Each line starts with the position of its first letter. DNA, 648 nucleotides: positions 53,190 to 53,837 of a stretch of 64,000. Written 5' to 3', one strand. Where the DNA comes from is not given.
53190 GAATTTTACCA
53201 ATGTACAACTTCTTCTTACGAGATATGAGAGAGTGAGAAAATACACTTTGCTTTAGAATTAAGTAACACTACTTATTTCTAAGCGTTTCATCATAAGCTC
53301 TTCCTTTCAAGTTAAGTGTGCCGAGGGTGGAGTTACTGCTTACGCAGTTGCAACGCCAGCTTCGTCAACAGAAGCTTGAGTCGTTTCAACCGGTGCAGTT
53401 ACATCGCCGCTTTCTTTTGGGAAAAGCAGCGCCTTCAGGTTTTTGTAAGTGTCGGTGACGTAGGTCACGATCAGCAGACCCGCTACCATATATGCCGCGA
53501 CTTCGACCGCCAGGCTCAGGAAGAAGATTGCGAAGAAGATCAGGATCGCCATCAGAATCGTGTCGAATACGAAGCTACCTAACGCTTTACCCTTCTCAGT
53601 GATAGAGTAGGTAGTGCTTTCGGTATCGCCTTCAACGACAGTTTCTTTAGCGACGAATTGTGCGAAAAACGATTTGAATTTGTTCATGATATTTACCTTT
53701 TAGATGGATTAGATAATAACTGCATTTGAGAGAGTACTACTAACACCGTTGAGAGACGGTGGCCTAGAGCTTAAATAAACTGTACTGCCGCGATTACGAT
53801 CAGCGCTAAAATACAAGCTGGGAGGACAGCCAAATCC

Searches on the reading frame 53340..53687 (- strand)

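Call 33: search_protein_families(library=pfam, proteins=[window:53340-53687:-], max_evalue=0.01)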
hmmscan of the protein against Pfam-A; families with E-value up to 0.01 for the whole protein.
window:53340-53687:- (115 aa): 1 family
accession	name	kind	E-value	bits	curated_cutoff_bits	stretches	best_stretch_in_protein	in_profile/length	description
PF07332.16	Phage_holin_3_6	-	0.0051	17.3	28.4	1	29-78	26-79/116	Putative Actinobacterial Holin-X, holin superfamily III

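Call 35: search_protein_families(library=phrogs, proteins=[window:53340-53687:-], max_evalue=0.001)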
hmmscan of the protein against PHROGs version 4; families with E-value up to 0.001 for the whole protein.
window:53340-53687:- (115 aa): 0 families
